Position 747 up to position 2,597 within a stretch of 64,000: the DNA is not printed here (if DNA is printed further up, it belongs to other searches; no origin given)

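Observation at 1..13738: Candidate self-contained surface-protein export module: GT9-like enzyme, S/T-rich cargo, T2SS without an ATPase, Sel1 protein, GmhA-like isomerase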

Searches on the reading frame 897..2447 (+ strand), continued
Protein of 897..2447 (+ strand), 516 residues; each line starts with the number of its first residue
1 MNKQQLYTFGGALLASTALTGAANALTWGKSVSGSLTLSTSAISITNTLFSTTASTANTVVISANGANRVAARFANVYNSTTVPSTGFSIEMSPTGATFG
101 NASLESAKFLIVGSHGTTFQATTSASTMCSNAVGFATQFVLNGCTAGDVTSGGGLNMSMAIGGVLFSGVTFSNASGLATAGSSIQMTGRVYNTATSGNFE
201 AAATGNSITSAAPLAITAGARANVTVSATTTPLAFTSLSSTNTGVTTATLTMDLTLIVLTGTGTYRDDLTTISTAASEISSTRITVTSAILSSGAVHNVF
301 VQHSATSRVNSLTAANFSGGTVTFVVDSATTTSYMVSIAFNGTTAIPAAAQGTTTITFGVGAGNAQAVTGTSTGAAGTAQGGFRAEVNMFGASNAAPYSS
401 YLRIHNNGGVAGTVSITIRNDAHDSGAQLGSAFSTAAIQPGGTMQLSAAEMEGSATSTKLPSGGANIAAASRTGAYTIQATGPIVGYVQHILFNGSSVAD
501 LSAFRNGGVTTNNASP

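Call 26: fold_search(model_id=the predicted structure, library=pdb)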
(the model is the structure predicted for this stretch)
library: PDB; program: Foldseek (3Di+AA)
matches with E <= 10: 972; with E <= 0.001: 105
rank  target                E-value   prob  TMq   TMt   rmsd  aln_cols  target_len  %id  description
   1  8beg_B                1.3e-10  1.00  0.25  0.21  14.7       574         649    8  Structure of Ig-like domains from PrgB (released 2022-11-30)
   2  3f85                  8.9e-10  1.00  0.20  0.21  18.7       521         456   10  Structure of fusion complex of homo trimeric major pilin subunits CfaB of CFA/I fimbirae from ETEC E. coli (released 2009-08-11)
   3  7l0o_B                2.1e-07  1.00  0.22  0.24  16.8       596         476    8  Streptococcus gordonii C123 Domain(s)-Structural and Functional Analysis (released 2021-09-08)
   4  3f84_A                2.7e-07  1.00  0.19  0.28  14.2       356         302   11  Structure of fusion complex of major pilin CfaB and major pilin CfaB of CFA/I pilus from ETEC E. coli (released 2009-08-11)
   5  3f83                  3.4e-07  0.99  0.21  0.21  19.7       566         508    9  Structure of fusion complex of the minor pilin CfaE and major pilin CfaB of CFA/I pili from ETEC E. coli (released 2009-08-11)
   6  5dza                  5.9e-07  1.00  0.22  0.32  12.1       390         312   10  Streptococcus agalactiae AgI/II polypeptide BspA C terminal domain (WT) (released 2016-06-22)
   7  9e8a_A                6.2e-07  1.00  0.20  0.13  19.3       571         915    9  Integrin aIIbb3 bent conformation from human platelet membrane crude preparation (released 2025-10-15)
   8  5dz9                  7.3e-07  1.00  0.22  0.30  12.3       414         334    9  Streptococcus agalactiae AgI/II polypeptide BspA C-terminal domain (Mut) (released 2016-06-22)
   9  7c7u_A                7.3e-07  1.00  0.18  0.17  24.0       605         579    9  Biofilm associated protein - BSP domain (released 2021-05-12)
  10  3rkp_B                1.1e-06  1.00  0.20  0.28  16.2       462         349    9  Crystal structure of BcpA*(D312A), the major pilin subunit of Bacillus cereus (released 2012-05-30)
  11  5y9h_A                1.2e-06  0.99  0.19  0.22  18.1       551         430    8  Crystal structure of SafDAA-dsc complex (released 2017-11-15)
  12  3f84_B                1.2e-06  0.99  0.16  0.22  15.0       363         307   11  Structure of fusion complex of major pilin CfaB and major pilin CfaB of CFA/I pilus from ETEC E. coli (released 2009-08-11)
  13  7c7r_A                1.3e-06  1.00  0.18  0.21  21.4       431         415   10  Biofilm associated protein - B domain (released 2021-05-12)
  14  3kpt_B                1.6e-06  1.00  0.22  0.30  16.7       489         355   11  Crystal structure of BcpA, the major pilin subunit of Bacillus cereus (released 2009-11-24)
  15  6avr_A                3.5e-06  1.00  0.22  0.15  11.6       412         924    8  Human alpha-V beta-3 Integrin (intermediate conformation) in complex with the therapeutic antibody LM609 (released 2017-11-01)
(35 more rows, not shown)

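Call 29: find_encoding_contigs(protein=P0001, flank=10000, max_places=3)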
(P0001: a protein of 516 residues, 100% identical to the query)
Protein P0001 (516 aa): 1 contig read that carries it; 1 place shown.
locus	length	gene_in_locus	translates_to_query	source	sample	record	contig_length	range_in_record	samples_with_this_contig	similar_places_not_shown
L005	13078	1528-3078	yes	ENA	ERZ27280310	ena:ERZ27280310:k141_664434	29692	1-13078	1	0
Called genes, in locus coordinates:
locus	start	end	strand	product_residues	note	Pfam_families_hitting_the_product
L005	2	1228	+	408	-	?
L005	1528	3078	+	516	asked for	-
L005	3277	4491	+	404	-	PF28597:T2SSF_N, PF00482:T2SSF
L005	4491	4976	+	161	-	PF07963:N_methyl, PF08334:T2SSG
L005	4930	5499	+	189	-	-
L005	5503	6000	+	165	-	PF07963:N_methyl (weak)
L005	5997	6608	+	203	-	-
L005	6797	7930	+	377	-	PF21687:T2SSK_1st (weak)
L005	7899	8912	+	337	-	-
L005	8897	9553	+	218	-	-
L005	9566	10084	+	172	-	-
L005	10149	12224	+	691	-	PF21305:type_II_gspD_N0 (faint), PF03958:Secretin_N (faint), PF00263:Secretin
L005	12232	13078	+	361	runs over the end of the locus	PF08238:Sel1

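Call 30: find_encoding_contigs(protein=P0018, flank=10000, max_places=2)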
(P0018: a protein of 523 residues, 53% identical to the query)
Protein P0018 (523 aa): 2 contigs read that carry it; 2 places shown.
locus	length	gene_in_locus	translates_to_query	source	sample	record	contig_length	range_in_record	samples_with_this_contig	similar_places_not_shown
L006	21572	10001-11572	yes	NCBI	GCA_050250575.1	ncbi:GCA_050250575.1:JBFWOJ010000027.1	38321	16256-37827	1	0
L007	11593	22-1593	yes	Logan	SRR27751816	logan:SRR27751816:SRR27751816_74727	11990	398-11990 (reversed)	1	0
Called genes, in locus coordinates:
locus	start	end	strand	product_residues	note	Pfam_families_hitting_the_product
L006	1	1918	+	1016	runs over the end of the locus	PF00515:TPR_1 (faint), PF07719:TPR_2 (faint), PF07721:TPR_4 (faint), PF12569:NatA_aux_su (faint), PF13414:TPR_11 (weak), PF14559:TPR_19 (weak), PF13432:TPR_16 (weak), PF14559:TPR_19 (weak), +9 more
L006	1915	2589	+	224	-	-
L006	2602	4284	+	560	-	PF00515:TPR_1 (faint), PF07719:TPR_2 (faint), PF13176:TPR_7 (faint), PF13424:TPR_12 (faint), PF13428:TPR_14 (faint), PF13432:TPR_16 (faint), PF14559:TPR_19 (faint), PF23914:TPR_CcmH_CycH (faint), +2 more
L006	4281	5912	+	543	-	PF13176:TPR_7 (faint), PF13428:TPR_14 (faint), PF23914:TPR_CcmH_CycH (weak), PF24575:TPR_Slam (faint), PF00515:TPR_1 (faint), PF07719:TPR_2 (faint), PF14559:TPR_19 (weak), PF13432:TPR_16 (weak), +6 more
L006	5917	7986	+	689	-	PF00515:TPR_1 (faint), PF07719:TPR_2 (faint), PF07721:TPR_4 (faint), PF13432:TPR_16 (weak), PF13371:TPR_9 (weak), PF13432:TPR_16 (weak), PF13414:TPR_11 (weak), PF14559:TPR_19 (weak), +13 more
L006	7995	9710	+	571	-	PF13432:TPR_16, PF14559:TPR_19 (weak), PF13432:TPR_16 (weak), PF14559:TPR_19 (weak), PF12895:ANAPC3 (weak), PF13431:TPR_17 (weak), PF14559:TPR_19 (weak), PF13414:TPR_11 (weak), +13 more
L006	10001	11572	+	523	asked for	-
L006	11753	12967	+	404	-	PF28597:T2SSF_N, PF00482:T2SSF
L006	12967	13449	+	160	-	PF07963:N_methyl, PF08334:T2SSG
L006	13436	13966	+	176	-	PF07963:N_methyl (weak)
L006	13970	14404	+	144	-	-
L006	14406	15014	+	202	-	PF07963:N_methyl (weak)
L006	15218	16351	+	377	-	PF21687:T2SSK_1st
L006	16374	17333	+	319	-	-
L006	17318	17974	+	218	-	-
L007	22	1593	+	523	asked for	-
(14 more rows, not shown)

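Call 33: find_related_loci(query=A4, collection=genome_contigs, flank=10000)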
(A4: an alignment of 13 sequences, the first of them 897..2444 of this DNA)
Query A4 (516 aa) in genome_contigs; peptide patterns used: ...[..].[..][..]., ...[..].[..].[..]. (x = any residue, [..] = any of these).
48 stretches matched a pattern; 12 encode a relative of the query (tblastn E <= 1e-3); 12 distinct loci.
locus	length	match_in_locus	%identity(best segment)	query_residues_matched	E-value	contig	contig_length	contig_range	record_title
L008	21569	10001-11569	53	1-516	9e-128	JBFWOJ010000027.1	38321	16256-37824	MAG: Rhodospirillaceae bacterium isolate CA_2019_TPBF_133 NODE_6150_length_38321_cov_7.621197_TPBF, whole genome shotgun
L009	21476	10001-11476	47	1-510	2e-107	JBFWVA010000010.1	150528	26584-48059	MAG: Rhodospirillaceae bacterium isolate CA_2019_TPBF_83 NODE_1021_length_150528_cov_10.034581_TPBF, whole genome shotgu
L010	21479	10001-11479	46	1-510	4e-100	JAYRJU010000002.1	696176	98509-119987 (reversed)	MAG: Rhodospirillaceae bacterium isolate SZ_szas3bin.26 NODE_11_length_696176_cov_6.62803, whole genome shotgun sequence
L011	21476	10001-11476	45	1-512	2e-97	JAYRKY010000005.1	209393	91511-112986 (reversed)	MAG: Rhodospirillaceae bacterium isolate XM2_XAASGE1bin.27 NODE_84_length_209393_cov_2.334971, whole genome shotgun sequ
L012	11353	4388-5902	47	1-512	2e-96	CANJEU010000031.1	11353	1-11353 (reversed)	MAG: Candidatus Marinimicrobia bacterium isolate RH-23may17-1018 genome assembly, contig: RH-23may17-C45329, whole genom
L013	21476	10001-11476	46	1-510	5e-93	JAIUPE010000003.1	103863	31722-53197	MAG: Proteobacteria bacterium isolate RHODO3 3300009517-bin.46~Ga0102832_1000305, whole genome shotgun sequence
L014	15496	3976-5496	42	1-511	1e-72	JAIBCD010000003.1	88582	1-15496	MAG: Rhodospirillaceae bacterium isolate SSF9 NODE_4215_length_88582_cov_6.912509, whole genome shotgun sequence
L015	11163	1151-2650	41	1-510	4e-70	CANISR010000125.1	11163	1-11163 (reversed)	MAG: Candidatus Marinimicrobia bacterium isolate RH-15aug16-210 genome assembly, contig: RH-15aug16-C13461, whole genome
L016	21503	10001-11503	40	1-508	5e-66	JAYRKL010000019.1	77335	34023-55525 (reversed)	MAG: Rhodospirillaceae bacterium isolate XM2_XAASGE1bin.15 NODE_360_length_77335_cov_6.915540, whole genome shotgun sequ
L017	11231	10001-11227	44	1-422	6e-62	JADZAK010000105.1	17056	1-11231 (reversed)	MAG: Rhodospirillaceae bacterium isolate SJ625 c_000000482643, whole genome shotgun sequence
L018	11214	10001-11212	43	1-411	7e-52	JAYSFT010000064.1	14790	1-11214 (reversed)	MAG: Rhodospirillaceae bacterium isolate ZZ2_ZZA25_bin.35 NODE_2259_length_14790_cov_8.580387, whole genome shotgun sequ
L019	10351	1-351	58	382-510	2e-39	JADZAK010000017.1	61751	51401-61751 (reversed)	MAG: Rhodospirillaceae bacterium isolate SJ625 c_000000099993, whole genome shotgun sequence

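Call 61: search_solved_structures(query=A8, max_evalue=10, show_alignments=1)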
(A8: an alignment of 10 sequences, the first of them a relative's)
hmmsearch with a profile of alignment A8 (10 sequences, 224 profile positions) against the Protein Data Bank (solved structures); distinct sequences matched with E-value up to 10: 3.
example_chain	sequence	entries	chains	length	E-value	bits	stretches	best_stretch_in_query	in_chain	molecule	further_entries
2ky9_A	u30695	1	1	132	0.61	13.2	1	137-176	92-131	Uncharacterized protein ydhK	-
7zq8_A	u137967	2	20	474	0.64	13.2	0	140-162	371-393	VelcroVax tandem HBcAg with SUMO-Affimer inserted at MIR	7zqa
3oai_A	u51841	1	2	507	1.6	11.9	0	135-204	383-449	Maltose-binding periplasmic protein, Myelin protein P0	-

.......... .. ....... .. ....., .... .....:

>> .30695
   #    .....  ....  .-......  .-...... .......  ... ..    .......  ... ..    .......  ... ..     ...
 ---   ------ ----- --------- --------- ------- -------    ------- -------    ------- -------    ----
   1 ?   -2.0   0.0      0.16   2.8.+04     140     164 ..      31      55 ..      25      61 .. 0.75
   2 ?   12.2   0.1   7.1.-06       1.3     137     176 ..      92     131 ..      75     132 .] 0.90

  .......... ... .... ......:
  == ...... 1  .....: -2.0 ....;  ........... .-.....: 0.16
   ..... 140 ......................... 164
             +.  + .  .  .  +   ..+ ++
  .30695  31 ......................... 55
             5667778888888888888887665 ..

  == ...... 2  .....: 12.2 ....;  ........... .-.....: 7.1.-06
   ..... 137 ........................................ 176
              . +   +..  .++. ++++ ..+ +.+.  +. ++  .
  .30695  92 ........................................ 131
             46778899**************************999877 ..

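Call 62: search_protein_families(library=ncbifam, proteins=[L001:3139-3813:+, L001:7973-9694:+], max_evalue=0.01)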
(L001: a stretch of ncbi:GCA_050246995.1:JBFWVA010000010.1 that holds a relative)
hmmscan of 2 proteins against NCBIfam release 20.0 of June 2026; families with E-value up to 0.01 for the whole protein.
L001:3139-3813:+ (224 aa): 0 families

L001:7973-9694:+ (573 aa): 28 families (the best 25 are shown)
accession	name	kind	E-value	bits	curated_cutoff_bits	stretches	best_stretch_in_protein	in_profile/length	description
NF033762.1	social_mot_Tgl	equivalog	3.1e-22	79.1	225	2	16-152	38-177/252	social motility TPR repeat lipoprotein Tgl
NF040959.1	MamA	equivalog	2.5e-21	76.1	200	2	14-136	76-198/204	magnetosome protein MamA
TIGR02917.1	PEP_TPR_lipo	equivalog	7.9e-21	73.7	312.2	3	13-96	163-246/899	XrtA/PEP-CTERM system TPR-repeat protein PrsT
TIGR02521.1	type_IV_pilW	equivalog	1.8e-19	70.3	154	3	202-262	44-104/234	type IV pilus biogenesis/stability protein PilW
NF033920.0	C39_PA2778_fam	equivalog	7.4e-15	55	150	2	171-252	172-253/255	PA2778 family cysteine peptidase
TIGR02552.1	LcrH_SycD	equivalog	2.3e-13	50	104.8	2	15-107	24-116/136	SycD/LcrH family type III secretion system chaperone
NF033758.1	gliding_GltE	equivalog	3.3e-12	46.1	225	1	66-146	75-155/411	adventurous gliding motility TPR repeat lipoprotein GltE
NF002725.1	PRK02603.1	equivalog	5.7e-10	39.5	143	0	81-188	39-153/173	photosystem I assembly protein Ycf3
NF008391.2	PRK11189.1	equivalog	9.5e-10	38.4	250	2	208-274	84-150/297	lipoprotein NlpI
NF047507.1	TPR_BatC_Lepto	exception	1.2e-09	37.9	175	2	172-259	41-132/214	TPR repeat-containing protein BatC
TIGR00990.1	3a0801s09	subfamily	4e-09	35.7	757.25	1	161-278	301-420/615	mitochondrial import receptor subunit TOM70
NF009037.0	PRK12370.1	equivalog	9.7e-09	34.1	589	1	24-133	319-428/553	HilA/EilA family virulence transcriptional regulator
NF008520.0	PRK11447.1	equivalog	4.5e-08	31.4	858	1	15-138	205-330/1157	cellulose synthase complex outer membrane protein BcsC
NF040561.1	PrimPol_Msp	equivalog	1.7e-07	30.2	200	1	168-257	4-85/515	CRISPR-associated primase-polymerase type A1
NF047371.1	FlcA_CTERM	equivalog_domain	2.9e-07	29.3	300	1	166-221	324-379/646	periplasmic flagellar collar protein FlcA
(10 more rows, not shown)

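Call 66: find_encoding_contigs(protein=P0002, flank=5000, max_places=3)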
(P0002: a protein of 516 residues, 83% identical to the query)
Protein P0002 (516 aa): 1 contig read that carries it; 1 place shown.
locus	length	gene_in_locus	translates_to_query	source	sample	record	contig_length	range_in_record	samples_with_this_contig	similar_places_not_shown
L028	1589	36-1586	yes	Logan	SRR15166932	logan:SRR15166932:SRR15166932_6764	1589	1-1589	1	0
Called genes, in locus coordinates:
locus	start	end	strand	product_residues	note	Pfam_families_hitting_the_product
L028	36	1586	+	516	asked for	-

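Call 67: find_encoding_contigs(protein=P0012, flank=5000, max_places=5)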
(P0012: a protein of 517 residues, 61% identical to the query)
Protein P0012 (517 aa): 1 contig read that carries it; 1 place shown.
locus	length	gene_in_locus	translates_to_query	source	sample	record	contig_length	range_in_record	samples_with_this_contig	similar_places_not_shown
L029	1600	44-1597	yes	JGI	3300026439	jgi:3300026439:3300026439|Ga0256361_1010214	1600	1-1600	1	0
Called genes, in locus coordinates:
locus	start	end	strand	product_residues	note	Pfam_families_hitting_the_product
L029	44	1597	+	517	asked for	-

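Call 89: search_protein_representatives(alignment_id=A1)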
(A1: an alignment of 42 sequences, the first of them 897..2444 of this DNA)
Query: 42 sequences, 494 profile positions. Proteins with E-value up to 0.001 (for the whole library): 1051; up to 1e-10: 497; up to 1e-30: 205. The best 150 are listed.
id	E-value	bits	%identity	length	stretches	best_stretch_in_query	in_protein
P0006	4.5e-174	596.3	-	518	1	1-492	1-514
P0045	7.0e-160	549.5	-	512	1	1-487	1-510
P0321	4.5e-157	540.2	-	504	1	1-491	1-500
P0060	2.8e-152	524.4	-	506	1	1-494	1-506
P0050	2.5e-143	494.8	-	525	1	1-490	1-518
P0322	1.0e-142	492.9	-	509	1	1-494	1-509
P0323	7.0e-141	486.8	-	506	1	1-494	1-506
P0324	1.9e-140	485.4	-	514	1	1-491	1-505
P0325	7.6e-136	470.2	-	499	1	1-494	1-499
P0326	1.3e-134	466.2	-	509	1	1-491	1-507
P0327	1.0e-133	463.2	-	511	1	1-491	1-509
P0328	1.3e-133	462.9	-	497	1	1-489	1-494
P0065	2.6e-130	451.9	-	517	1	1-491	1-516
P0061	1.3e-129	449.7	-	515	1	1-492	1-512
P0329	7.2e-129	447.2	-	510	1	1-494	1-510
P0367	4.0e-77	276.5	-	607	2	124-493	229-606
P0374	1.5e-73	264.7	-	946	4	380-484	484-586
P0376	1.1e-71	258.5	-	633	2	139-494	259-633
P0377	3.0e-71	257.1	-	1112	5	364-484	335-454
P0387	6.6e-67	242.8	-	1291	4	382-485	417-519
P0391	1.6e-65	238.2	-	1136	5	377-486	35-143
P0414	1.5e-60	221.9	-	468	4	384-485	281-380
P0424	3.2e-57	210.9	-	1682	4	385-482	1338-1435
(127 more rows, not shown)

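Call 90: search_protein_families(library=pfam, proteins=[P0374, P0377, P0387, P0424, P0391, P0414, P0367], max_evalue=0.01)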
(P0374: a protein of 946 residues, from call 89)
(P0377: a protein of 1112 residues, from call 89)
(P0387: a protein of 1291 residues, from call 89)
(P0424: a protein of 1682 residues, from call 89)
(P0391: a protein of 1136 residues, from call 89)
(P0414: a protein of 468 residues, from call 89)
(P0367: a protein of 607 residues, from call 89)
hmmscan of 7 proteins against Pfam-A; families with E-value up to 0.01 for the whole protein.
P0374 (946 aa): 5 families
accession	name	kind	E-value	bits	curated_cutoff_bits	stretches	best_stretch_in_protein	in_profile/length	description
PF13517.12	FG-GAP_3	-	1.6e-23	83.5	26.9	4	257-333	1-60/61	FG-GAP-like repeat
PF01839.29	FG-GAP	-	9.2e-19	67.4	22.1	4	180-198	4-22/37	FG-GAP repeat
PF12256.14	TcdB_toxin_midN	-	1.9e-05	24.5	24.8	0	309-340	20-51/181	Insecticide toxin TcdB middle/N-terminal region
PF13313.11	DUF4082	-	0.002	18.5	28.4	0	713-765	9-60/143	Domain of unknown function (DUF4082)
PF21955.1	CarG-like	-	0.0059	17.2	28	0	320-343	6-29/144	Carbapenem resistance protein CarG-like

P0377 (1112 aa): 4 families
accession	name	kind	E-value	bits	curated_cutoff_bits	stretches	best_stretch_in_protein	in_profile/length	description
PF24684.1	Vgb_lyase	-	6.2e-111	370.3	50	4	593-793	52-255/290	Virginiamycin B lyase family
PF08450.18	SGL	-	6.3e-11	42.8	26.3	1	105-247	92-245/246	SMP-30/Gluconolactonase/LRE-like region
PF07494.17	Reg_prop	-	1.2e-08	34.6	20.4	0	846-862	5-21/24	Two component regulator propeller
PF01436.27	NHL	-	1.7e-05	25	20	0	601-620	7-26/28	NHL repeat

P0387 (1291 aa): 6 families
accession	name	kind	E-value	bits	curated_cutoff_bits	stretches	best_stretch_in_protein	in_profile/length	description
PF13517.12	FG-GAP_3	-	7.4e-62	206.3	26.9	10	40-113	1-61/61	FG-GAP-like repeat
PF01839.29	FG-GAP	-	2.5e-29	101.1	22.1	3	215-237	3-25/37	FG-GAP repeat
PF12256.14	TcdB_toxin_midN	-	7.3e-08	32.4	24.8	0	21-57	15-51/181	Insecticide toxin TcdB middle/N-terminal region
PF21955.1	CarG-like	-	0.00053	20.6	28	0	37-77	6-46/144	Carbapenem resistance protein CarG-like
PF16743.10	PliI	-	0.00062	19.9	27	0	1084-1100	61-77/123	Periplasmic lysozyme inhibitor of I-type lysozyme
PF25292.1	Beta-prop_CGLA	-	0.0093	15.9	26.8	0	1145-1166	30-51/316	Lambda-carrageenase beta-propeller domain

P0424 (1682 aa): 8 families
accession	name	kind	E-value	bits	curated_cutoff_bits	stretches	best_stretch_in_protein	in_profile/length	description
PF24684.1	Vgb_lyase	-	6.3e-95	317.7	50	2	1013-1212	13-211/290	Virginiamycin B lyase family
PF18998.6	Flg_new_2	-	1.4e-36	124.7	23.6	5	569-643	4-72/73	Divergent InlB B-repeat domain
PF13583.11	Reprolysin_4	-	4.8e-09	36.6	22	1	240-419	20-185/203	Metallo-peptidase family M12B Reprolysin-like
PF13688.12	Reprolysin_5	-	1.8e-07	32.1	27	1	228-412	5-189/196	Metallo-peptidase family M12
PF13582.12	Reprolysin_3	-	4.3e-07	30.9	22.4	1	247-377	2-122/123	Metallo-peptidase family M12B Reprolysin-like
PF07494.17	Reg_prop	-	8.3e-07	28.9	20.4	0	926-940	6-20/24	Two component regulator propeller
PF08450.18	SGL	-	4.5e-06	26.9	26.3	0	1065-1157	11-103/246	SMP-30/Gluconolactonase/LRE-like region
PF13574.12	Reprolysin_2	-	0.0013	19.1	27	1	363-418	127-181/195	Metallo-peptidase family M12B Reprolysin-like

P0391 (1136 aa): 2 families
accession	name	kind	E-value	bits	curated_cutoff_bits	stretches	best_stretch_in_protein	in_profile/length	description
PF22612.2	GH113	-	1.5e-26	93.9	27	1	579-844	51-277/289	Glycoside Hydrolase Family 113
PF13313.11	DUF4082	-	0.0049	17.3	28.4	1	267-324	8-64/143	Domain of unknown function (DUF4082)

P0414 (468 aa): 0 families

P0367 (607 aa): 0 families
